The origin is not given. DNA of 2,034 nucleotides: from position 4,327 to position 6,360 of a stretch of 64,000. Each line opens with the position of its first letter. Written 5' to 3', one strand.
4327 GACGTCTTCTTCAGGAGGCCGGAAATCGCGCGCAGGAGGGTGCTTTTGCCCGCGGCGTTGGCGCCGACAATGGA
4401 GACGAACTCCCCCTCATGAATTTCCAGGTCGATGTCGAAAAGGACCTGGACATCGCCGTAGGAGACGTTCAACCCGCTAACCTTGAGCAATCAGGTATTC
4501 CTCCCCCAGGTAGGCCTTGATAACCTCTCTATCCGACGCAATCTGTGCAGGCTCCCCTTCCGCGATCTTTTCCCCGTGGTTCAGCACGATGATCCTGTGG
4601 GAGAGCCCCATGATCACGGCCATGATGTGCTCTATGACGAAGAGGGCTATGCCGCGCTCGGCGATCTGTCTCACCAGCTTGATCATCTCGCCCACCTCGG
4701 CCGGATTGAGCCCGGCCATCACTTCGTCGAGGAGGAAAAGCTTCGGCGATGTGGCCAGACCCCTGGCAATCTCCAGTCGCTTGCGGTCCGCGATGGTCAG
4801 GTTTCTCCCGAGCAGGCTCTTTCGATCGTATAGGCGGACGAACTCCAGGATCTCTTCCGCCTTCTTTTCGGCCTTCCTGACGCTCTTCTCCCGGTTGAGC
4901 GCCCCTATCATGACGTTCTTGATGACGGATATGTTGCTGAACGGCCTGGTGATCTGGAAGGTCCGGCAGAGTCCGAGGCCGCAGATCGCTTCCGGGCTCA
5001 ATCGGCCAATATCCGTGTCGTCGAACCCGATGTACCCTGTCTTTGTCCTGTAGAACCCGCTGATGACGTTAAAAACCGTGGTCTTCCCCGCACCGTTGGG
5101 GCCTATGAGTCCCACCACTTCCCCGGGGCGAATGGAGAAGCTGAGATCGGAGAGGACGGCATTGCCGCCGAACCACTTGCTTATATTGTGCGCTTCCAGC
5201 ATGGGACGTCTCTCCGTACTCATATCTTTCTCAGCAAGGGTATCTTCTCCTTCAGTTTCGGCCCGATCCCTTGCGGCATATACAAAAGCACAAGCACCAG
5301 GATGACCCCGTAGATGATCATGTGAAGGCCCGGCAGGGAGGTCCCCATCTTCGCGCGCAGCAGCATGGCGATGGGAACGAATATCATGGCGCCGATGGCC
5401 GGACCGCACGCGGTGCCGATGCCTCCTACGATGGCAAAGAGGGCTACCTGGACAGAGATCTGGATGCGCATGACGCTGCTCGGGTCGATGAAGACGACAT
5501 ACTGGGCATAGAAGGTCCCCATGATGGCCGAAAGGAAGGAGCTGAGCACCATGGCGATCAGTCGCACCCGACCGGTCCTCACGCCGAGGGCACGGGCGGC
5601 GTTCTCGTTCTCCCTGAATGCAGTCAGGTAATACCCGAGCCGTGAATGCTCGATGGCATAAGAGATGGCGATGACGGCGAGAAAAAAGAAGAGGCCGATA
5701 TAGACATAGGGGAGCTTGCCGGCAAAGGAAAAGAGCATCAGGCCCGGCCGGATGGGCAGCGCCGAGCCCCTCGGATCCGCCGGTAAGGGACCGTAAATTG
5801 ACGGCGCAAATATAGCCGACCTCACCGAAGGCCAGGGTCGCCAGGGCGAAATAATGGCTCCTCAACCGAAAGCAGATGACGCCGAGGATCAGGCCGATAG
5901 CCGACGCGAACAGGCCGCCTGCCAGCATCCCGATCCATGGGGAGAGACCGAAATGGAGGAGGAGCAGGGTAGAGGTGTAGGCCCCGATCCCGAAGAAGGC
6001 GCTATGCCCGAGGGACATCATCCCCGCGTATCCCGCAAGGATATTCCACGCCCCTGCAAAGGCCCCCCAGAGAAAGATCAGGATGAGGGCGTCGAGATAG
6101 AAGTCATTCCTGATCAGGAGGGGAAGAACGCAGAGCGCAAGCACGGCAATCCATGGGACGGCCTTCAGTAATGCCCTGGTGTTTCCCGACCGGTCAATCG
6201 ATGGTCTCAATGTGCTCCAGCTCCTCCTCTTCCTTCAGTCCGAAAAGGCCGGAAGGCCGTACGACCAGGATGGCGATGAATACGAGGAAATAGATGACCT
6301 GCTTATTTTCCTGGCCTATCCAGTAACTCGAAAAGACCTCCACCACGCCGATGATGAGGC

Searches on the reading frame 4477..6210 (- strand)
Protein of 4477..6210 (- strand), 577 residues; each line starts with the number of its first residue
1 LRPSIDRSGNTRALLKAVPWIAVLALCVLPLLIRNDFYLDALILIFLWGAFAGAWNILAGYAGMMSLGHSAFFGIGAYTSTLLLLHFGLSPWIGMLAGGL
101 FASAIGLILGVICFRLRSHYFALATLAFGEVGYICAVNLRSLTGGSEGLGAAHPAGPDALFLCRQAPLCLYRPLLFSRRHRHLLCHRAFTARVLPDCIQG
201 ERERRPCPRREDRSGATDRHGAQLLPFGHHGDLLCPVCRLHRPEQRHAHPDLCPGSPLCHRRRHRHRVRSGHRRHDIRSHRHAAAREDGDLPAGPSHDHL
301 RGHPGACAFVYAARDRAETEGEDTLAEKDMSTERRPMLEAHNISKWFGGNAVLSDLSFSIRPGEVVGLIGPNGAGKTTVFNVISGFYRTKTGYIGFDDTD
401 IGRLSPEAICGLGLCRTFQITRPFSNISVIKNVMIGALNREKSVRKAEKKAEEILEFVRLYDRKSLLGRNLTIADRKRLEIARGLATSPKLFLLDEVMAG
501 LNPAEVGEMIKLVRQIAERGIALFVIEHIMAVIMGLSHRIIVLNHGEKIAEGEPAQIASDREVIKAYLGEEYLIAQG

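Call 60: search_protein_families(library=pfam, proteins=[window:4477-6210:-], max_evalue=0.00001)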
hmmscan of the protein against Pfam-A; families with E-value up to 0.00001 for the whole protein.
window:4477-6210:- (577 aa): 3 families
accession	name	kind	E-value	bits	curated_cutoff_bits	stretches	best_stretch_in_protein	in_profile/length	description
PF00005.33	ABC_tran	-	8.8e-24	85.1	25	1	353-498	1-136/137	ABC transporter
PF02653.21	BPD_transp_2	-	1.1e-15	58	26.8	1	39-149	3-113/269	Branched-chain amino acid transport system / permease component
PF12399.14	BCA_ABC_TP_C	-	5.6e-10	39.1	25.5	1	547-571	1-25/27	Branched-chain amino acid ATP-binding cassette transporter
